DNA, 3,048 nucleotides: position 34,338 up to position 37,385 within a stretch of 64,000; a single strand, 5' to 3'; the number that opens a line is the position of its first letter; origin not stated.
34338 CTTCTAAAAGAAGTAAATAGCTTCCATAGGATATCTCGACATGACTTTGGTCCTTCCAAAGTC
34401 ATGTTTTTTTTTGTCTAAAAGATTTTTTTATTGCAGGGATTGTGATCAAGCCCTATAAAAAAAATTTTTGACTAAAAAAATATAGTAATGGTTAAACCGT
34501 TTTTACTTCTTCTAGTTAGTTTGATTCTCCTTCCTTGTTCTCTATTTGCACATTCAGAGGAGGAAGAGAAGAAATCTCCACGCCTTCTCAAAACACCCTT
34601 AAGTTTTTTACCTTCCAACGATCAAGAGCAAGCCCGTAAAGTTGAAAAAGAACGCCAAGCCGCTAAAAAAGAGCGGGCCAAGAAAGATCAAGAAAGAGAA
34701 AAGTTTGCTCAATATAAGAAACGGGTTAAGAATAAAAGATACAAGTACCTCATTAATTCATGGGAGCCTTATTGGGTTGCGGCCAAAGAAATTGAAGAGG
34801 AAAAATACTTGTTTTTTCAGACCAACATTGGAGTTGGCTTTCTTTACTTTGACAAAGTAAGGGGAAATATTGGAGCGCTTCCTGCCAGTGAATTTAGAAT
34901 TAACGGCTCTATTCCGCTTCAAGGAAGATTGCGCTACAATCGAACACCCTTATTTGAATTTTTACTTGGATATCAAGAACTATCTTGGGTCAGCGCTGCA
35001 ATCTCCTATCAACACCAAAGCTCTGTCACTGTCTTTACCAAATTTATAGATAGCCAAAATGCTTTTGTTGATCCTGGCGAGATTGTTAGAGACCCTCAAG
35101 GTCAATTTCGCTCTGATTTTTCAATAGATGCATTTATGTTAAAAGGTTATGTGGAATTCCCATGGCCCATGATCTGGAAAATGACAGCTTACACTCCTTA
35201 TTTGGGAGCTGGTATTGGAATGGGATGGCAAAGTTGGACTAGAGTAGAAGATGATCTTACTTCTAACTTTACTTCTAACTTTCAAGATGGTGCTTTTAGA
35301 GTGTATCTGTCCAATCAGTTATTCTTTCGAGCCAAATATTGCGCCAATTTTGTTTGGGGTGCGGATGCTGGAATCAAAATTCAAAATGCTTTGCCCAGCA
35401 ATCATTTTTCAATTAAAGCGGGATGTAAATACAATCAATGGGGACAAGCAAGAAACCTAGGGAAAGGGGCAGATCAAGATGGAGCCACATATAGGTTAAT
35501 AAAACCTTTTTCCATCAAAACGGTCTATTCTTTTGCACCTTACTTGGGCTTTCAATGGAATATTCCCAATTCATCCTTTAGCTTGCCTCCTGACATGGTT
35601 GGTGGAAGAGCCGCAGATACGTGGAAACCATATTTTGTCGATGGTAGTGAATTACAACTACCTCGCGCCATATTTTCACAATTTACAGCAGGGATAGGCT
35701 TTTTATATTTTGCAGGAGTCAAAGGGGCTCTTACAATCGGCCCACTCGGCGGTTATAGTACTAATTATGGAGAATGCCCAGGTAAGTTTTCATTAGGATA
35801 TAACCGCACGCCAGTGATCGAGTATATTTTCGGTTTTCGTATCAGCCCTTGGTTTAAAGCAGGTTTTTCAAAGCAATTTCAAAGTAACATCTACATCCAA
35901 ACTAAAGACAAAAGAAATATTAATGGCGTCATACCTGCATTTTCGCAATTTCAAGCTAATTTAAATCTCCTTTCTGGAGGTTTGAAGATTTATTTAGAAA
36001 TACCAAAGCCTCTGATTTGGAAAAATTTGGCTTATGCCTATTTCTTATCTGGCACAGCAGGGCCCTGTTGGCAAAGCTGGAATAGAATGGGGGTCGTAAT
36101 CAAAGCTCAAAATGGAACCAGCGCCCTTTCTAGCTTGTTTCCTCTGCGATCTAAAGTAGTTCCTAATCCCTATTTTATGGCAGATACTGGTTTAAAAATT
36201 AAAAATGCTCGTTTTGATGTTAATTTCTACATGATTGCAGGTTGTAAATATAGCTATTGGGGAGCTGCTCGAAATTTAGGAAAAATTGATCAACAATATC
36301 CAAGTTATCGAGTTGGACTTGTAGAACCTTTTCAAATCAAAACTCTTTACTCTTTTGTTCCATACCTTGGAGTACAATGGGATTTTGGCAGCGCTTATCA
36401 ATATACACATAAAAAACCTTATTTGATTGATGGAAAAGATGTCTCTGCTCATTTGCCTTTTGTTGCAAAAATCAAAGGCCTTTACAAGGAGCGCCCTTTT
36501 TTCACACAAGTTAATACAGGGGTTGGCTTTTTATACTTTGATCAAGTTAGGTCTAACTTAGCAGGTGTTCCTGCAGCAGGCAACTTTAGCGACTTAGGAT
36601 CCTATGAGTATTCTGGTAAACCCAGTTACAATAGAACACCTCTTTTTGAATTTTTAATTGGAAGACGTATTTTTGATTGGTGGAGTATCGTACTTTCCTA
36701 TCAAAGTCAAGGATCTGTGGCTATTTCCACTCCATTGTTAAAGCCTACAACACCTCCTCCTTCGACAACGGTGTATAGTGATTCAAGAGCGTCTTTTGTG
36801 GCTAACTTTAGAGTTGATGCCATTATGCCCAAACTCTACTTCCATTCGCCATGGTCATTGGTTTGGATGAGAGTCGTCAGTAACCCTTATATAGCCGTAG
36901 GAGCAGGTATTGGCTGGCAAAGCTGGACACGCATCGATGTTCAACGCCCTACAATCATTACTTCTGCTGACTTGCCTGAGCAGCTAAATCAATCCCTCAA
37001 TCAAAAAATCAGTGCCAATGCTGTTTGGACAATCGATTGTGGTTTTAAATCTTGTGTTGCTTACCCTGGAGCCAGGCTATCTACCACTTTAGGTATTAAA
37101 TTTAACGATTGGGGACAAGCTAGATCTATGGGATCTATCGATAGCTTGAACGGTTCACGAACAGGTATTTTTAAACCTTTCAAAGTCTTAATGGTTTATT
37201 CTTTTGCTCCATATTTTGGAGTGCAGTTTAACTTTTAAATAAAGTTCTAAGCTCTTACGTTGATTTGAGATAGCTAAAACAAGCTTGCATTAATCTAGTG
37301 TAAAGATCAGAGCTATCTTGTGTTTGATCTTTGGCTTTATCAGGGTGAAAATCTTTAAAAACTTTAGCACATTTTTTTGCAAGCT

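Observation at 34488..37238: One ORF encodes three tandem outer-membrane beta-barrel modules: a possible single-chain porin 'trimer'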

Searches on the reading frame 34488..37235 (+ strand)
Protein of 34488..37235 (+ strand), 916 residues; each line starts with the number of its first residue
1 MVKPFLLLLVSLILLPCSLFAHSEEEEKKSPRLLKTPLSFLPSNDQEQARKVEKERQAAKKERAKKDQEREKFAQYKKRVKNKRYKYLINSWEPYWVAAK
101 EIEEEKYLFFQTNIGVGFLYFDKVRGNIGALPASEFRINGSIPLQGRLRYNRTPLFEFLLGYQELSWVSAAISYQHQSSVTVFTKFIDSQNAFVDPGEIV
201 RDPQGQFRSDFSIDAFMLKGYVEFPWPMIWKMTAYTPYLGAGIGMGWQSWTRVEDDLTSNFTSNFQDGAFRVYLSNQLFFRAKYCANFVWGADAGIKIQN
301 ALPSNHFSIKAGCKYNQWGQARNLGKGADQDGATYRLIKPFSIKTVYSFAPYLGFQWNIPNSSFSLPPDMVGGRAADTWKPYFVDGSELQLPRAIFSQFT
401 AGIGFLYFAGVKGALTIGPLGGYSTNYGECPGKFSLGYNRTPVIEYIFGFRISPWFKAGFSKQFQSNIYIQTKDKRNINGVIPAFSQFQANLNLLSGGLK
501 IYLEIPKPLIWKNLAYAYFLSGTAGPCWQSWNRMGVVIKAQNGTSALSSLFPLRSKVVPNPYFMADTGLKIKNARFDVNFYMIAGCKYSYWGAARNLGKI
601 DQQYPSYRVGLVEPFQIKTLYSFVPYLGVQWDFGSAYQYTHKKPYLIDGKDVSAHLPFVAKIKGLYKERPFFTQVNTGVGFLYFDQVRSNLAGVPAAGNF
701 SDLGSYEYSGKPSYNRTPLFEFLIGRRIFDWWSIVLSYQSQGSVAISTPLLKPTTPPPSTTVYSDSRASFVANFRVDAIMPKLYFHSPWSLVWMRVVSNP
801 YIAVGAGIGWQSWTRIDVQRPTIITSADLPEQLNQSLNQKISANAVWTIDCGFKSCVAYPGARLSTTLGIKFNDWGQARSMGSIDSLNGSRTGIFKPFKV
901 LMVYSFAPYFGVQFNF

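Call 4: search_protein_families(library=pfam, proteins=[window:34488-37235:+], max_evalue=1)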
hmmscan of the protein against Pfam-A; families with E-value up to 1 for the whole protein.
window:34488-37235:+ (916 aa): 2 families
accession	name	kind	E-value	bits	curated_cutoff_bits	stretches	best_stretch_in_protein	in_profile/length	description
PF14490.11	HHH_RecD2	-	0.17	12.3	27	0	98-141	33-76/92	ATP-dependent RecD2 DNA helicase HHH domain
PF00183.23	HSP90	-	0.19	11.1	24.4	1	46-110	38-104/518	Hsp90 protein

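Call 5: search_protein_families(library=ncbifam, proteins=[window:34488-37235:+], max_evalue=1)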
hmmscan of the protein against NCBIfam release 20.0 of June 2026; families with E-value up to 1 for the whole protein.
window:34488-37235:+ (916 aa): 0 families

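Call 6: find_homologous_proteins(query=window:34488-37235:+, max_evalue=0.001)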
Query window:34488-37235:+ (916 aa): 102 proteins with E <= 0.001 among 8000 candidates.
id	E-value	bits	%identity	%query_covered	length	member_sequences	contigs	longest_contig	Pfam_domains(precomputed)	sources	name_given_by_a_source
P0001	0.0e+0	2144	100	100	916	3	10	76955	-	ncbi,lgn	-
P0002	0.0e+0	1368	62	100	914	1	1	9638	-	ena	-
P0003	0.0e+0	1352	62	100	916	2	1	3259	-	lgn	-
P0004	0.0e+0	1178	56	100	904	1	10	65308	-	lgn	-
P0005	0.0e+0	1062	52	98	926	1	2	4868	-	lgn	-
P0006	0.0e+0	1046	51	100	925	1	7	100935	-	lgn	-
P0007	1.4e-296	1005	52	90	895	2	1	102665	-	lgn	-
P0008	2.1e-283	961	61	72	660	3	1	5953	-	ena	-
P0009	3.3e-216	739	41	89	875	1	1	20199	PF13505.13,PF05275.18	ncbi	-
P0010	2.5e-212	726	39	94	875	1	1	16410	PF05275.18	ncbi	-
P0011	3.1e-211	722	40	94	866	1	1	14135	PF13505.13,PF05275.18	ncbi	-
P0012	6.4e-211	721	38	99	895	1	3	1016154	-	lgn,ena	-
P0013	4.7e-210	718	37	93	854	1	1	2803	-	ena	-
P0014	2.3e-204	699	40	91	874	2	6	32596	PF13505.13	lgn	-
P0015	8.2e-203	694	41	89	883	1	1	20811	PF13505.13,PF05275.18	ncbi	-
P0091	8.1e-151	522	33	100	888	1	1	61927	-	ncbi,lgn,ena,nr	ncbi:MAG: hypothetical protein S4CHLAM7_11100 [Chlamydiae bacterium]|nr:hypothetical protein [Chlamy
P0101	5.1e-116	407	39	59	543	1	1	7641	-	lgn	-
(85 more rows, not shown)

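Call 19: find_related_loci(query=A1, collection=genome_contigs, flank=6000)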
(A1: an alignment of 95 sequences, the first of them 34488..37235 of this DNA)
Query A1 (916 aa) in genome_contigs; peptide patterns used: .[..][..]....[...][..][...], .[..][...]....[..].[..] (x = any residue, [..] = any of these).
62 stretches matched a pattern; 47 encode a relative of the query (tblastn E <= 1e-3); 40 distinct loci.
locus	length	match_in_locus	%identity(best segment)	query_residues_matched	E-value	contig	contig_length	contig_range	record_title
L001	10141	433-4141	62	1-916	0e+0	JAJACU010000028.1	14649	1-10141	MAG: Chlamydiae bacterium isolate O_S4.2_6 S4CHLAM6_28, whole genome shotgun sequence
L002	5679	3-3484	60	1-916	0e+0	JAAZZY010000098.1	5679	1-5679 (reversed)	MAG: Chlamydiia bacterium isolate bin105s NODE_98_length_5679_cov_4.530939, whole genome shotgun sequence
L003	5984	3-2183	52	90-916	0e+0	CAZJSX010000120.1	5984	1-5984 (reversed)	MAG TPA_asm: uncultured bacterium isolate SRP287051_co1_161 genome assembly, contig: NODE_16014_length_5984_cov_6.913645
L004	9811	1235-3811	39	33-916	0e+0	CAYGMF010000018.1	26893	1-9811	MAG TPA_asm: uncultured bacterium isolate ERP117304_co1_136 genome assembly, contig: NODE_1901_length_26893_cov_40.33117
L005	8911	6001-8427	40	76-916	0e+0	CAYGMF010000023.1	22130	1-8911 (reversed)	MAG TPA_asm: uncultured bacterium isolate ERP117304_co1_136 genome assembly, contig: NODE_2447_length_22130_cov_38.00430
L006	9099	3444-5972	42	89-916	0e+0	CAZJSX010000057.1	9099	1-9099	MAG TPA_asm: uncultured bacterium isolate SRP287051_co1_161 genome assembly, contig: NODE_9719_length_9099_cov_6.410548,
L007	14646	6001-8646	38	8-916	0e+0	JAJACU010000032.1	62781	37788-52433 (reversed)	MAG: Chlamydiae bacterium isolate O_S4.2_6 S4CHLAM6_32, whole genome shotgun sequence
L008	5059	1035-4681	39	62-916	0e+0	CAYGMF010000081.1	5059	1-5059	MAG TPA_asm: uncultured bacterium isolate ERP117304_co1_136 genome assembly, contig: NODE_13656_length_5059_cov_29.10211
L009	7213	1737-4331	39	52-916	0e+0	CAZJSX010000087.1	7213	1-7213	MAG TPA_asm: uncultured bacterium isolate SRP287051_co1_161 genome assembly, contig: NODE_12756_length_7213_cov_5.685387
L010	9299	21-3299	39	8-916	0e+0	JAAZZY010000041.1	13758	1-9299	MAG: Chlamydiia bacterium isolate bin105s NODE_41_length_13758_cov_3.844341, whole genome shotgun sequence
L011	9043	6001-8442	39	88-914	2e-180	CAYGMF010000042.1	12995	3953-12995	MAG TPA_asm: uncultured bacterium isolate ERP117304_co1_136 genome assembly, contig: NODE_4614_length_12995_cov_41.78779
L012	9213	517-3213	36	19-916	7e-180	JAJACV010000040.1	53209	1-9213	MAG: Chlamydiae bacterium isolate O_S4.2_7 S4CHLAM7_40, whole genome shotgun sequence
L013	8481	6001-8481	40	44-916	3e-179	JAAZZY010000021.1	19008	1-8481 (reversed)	MAG: Chlamydiia bacterium isolate bin105s NODE_21_length_19008_cov_4.227827, whole genome shotgun sequence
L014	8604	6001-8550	39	90-916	1e-174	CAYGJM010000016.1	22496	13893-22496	MAG TPA_asm: uncultured bacterium isolate ERP116193_co2_14 genome assembly, contig: NODE_5698_length_22496_cov_3.768549,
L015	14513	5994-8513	39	92-916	7e-176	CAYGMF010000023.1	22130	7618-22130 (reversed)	MAG TPA_asm: uncultured bacterium isolate ERP117304_co1_136 genome assembly, contig: NODE_2447_length_22130_cov_38.00430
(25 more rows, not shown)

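Call 22: find_encoding_contigs(protein=P0001, flank=3000, max_places=6)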
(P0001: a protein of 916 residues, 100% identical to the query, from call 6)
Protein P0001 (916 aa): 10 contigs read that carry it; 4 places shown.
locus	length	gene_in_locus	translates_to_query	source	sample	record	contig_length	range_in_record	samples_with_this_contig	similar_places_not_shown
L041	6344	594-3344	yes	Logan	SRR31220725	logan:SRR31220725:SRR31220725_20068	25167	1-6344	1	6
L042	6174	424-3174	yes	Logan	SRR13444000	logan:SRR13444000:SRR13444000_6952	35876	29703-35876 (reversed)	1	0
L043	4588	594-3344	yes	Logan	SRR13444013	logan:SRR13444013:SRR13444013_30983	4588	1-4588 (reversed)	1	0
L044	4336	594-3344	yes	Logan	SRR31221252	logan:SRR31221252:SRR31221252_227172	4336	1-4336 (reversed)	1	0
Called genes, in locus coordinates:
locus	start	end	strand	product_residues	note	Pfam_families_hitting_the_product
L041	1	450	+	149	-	?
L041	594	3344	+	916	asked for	-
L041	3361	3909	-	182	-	-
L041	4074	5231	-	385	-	-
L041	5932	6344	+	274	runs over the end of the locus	PF10672:Methyltrans_SAM, PF03602:Cons_hypoth95 (weak)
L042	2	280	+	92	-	?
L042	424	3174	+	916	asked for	-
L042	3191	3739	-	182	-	-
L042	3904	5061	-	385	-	-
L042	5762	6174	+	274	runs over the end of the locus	PF10672:Methyltrans_SAM, PF03602:Cons_hypoth95 (weak)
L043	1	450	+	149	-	?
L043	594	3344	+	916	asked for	-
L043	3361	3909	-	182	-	-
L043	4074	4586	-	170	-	?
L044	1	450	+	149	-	?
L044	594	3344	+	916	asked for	-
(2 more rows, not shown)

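Call 30: predict_structure(alignment_id=A1)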
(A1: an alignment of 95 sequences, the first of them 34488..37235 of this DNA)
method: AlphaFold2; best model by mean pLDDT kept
length: 916 residues; sequences in the alignment: 95
mean_pLDDT: 89.3   pTM: 0.85
mean pLDDT of the five models: 89.3, 87.4, 87.3, 87.0, 86.5
residues with pLDDT >= 90: 693; 70-90: 139; 50-70: 35; < 50: 49
segments of 3 or more residues with pLDDT < 50: 16-55, 362-365
pLDDT, mean of each block of 10 residues (from residue 1): 62 52 38 41 42 48 65 71 66 93 89 95 97 93 95 95 94 95 96 92 95 97 97 96 97 95 82 93 97 97 87 98 95 89 97 90 56 90 93 90 95 94 90 96 94 95 96 96 96 97 96 93 98 96 90 96 98 85 96 97 93 98 95 80 91 94 79 94 97 80 91 95 94 96 96 90 93 97 96 94 98 96 91 94 97 93 92 96 88 94 97 91
secondary structure, 60 per line:
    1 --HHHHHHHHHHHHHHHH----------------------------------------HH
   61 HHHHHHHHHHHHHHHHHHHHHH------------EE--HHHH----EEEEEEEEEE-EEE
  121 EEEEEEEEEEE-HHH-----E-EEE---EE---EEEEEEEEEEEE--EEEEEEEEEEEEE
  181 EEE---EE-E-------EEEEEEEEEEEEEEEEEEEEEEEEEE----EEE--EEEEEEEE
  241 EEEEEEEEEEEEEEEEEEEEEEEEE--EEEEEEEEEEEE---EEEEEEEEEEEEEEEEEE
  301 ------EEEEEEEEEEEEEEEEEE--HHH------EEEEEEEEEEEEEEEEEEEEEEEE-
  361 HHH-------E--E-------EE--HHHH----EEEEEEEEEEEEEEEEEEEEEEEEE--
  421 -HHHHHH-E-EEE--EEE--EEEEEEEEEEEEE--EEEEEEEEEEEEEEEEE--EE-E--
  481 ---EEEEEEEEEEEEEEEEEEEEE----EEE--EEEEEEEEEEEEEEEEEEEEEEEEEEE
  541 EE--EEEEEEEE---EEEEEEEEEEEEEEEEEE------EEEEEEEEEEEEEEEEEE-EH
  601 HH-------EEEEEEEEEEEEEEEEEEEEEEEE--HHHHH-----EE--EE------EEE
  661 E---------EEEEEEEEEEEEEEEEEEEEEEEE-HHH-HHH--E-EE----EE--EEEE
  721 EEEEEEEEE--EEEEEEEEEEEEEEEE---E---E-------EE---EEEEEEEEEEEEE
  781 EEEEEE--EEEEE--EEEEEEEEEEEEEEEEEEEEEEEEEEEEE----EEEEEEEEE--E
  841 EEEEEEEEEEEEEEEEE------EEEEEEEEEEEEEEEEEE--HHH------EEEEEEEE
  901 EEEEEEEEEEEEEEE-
elements in order (helices of 4 or more, strands of 3 or more residues): H3-18 H59-82 H99-102 E107-116 E118-131 E143-145 E154-165 E168-183 E198-223 E228-230 E233-265 E268-279 E283-300 E307-324 E336-359 H386-389 E394-418 H422-427 E431-433 E436-438 E441-453 E456-472 E484-504 E509-511 E514-542 E545-552 E556-573 E580-597 E610-633 H636-640 E658-661 E671-694 E717-729 E732-747 E768-786 E789-793 E796-824 E829-837 E840-857 E864-881 E893-915

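Call 59: fold_search(model_id=the predicted structure, library=pdb)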
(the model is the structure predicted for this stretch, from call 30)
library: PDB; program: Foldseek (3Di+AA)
matches with E <= 10: 774; with E <= 0.001: 64
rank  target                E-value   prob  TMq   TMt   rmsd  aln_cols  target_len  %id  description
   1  6r2q_B                1.3e-06  0.85  0.12  0.15  32.1       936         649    7  Structure of the Mtr complex (released 2020-04-22)
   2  5odw_A                2.6e-06  0.82  0.11  0.12  31.5       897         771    9  Structure of the FpvAI-pyocin S2 complex (released 2017-11-08)
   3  9dc4_A                3.0e-05  0.60  0.12  0.12  30.2      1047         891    7  Transferrin Binding Protein A in complex with transferrin binding protein B, transferrin and globular domain of TonB (released 2026-03-04)
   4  9fzd_A                3.4e-05  1.00  0.14  0.60   8.0       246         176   10  Structure of OmpA-long in complex with nanobody Nb39 (released 2024-07-17)
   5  9a2m_MODEL_1_A        3.6e-05  1.00  0.14  0.34  11.5       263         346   10  Model of E. coli OmpA by in-cell photo-crosslinking MS and deep learning (released 2023-02-24)
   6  9nh2_A                3.6e-05  1.00  0.14  0.46  10.9       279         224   12  In situ cryo-EM structure of porin III of the Legionella Dot/Icm T4SS machine (released 2025-09-17)
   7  1i78_B                4.8e-05  0.99  0.11  0.26  20.7       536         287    7  CRYSTAL STRUCTURE OF OUTER MEMBRANE PROTEASE OMPT FROM ESCHERICHIA COLI (released 2001-10-03)
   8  3slt                  5.6e-05  0.93  0.11  0.23  17.8       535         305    6  Pre-cleavage Structure of the Autotransporter EspP - N1023S Mutant (released 2011-11-16)
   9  5odw_B                5.6e-05  0.23  0.09  0.10  33.2       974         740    9  Structure of the FpvAI-pyocin S2 complex (released 2017-11-08)
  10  3pf1_A                6.7e-05  0.97  0.13  0.22  22.1       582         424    9  E. coli FadL Asp348Ala mutant (released 2011-05-25)
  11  3slj                  6.7e-05  0.80  0.10  0.21  22.6       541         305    7  Pre-cleavage Structure of the Autotransporter EspP - N1023A mutant (released 2011-11-16)
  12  3pgu                  7.8e-05  0.95  0.13  0.21  18.8       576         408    8  Phe3Glu mutant of EcFadL (released 2011-05-25)
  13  5fq6_M                8.1e-05  0.82  0.14  0.13  29.7       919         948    8  Crystal structure of the SusCD complex BT2261-2264 from Bacteroides thetaiotaomicron (released 2016-12-21)
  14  3dwn_A                8.5e-05  0.96  0.12  0.20  23.0       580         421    8  Crystal structure of the long-chain fatty acid transporter FadL mutant A77E/S100R (released 2008-12-16)
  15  2o5p_A                9.0e-05  0.25  0.09  0.10  31.1       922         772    7  Crystal structure of the full length ferric pyoverdine outer membrane receptor FpvA of Pseudomonas aeruginosa in its a (released 2007-10-30)
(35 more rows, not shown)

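Call 65: find_encoding_contigs(protein=P0006, flank=8000, max_places=2)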
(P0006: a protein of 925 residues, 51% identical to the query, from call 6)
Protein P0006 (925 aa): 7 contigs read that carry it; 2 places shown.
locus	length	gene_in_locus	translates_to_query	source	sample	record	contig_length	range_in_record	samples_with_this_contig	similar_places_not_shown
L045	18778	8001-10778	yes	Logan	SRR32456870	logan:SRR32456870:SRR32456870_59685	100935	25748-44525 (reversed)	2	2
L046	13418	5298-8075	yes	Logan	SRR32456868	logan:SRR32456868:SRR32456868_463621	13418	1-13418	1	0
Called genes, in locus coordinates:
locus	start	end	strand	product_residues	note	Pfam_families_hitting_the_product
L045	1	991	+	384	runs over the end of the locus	PF01628:HrcA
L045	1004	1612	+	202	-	PF01025:GrpE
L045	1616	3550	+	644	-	PF00012:HSP70, PF06723:MreB_Mbl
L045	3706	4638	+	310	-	-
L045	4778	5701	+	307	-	-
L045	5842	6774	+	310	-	-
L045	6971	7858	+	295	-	-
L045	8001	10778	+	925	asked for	-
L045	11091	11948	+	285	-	PF00685:Sulfotransfer_1 (faint)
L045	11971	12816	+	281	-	PF00685:Sulfotransfer_1 (weak)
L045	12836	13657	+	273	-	PF00685:Sulfotransfer_1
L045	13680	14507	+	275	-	PF00685:Sulfotransfer_1 (weak)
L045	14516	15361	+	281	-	PF00685:Sulfotransfer_1 (weak)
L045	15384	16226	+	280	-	PF00685:Sulfotransfer_1 (faint)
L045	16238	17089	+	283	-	PF00685:Sulfotransfer_1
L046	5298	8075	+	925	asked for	-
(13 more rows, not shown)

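Call 66: find_encoding_contigs(protein=P0091, flank=8000, max_places=1)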
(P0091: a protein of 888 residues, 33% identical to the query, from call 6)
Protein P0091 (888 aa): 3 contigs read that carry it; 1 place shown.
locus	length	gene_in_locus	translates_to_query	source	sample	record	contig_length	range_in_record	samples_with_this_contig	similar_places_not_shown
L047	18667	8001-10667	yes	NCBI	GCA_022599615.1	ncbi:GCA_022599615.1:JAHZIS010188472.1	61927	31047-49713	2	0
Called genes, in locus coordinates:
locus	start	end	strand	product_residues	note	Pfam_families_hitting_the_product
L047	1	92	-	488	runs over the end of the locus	-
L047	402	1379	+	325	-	PF01207:Dus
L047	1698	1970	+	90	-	PF00708:Acylphosphatase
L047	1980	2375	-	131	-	-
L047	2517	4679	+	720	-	PF27167:HTH_GRAD, PF27371:GRAD_C, PF03449:GreA_GreB_N, PF01272:GreA_GreB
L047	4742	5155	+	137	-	PF05991:NYN_YacP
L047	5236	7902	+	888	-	-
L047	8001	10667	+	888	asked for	-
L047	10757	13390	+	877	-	-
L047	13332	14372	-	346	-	PF00490:ALAD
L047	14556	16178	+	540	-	PF02511:Thy1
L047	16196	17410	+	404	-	PF01490:Aa_trans, PF03222:Trp_Tyr_perm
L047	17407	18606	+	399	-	PF03222:Trp_Tyr_perm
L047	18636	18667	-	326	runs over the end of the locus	PF00892:EamA (weak)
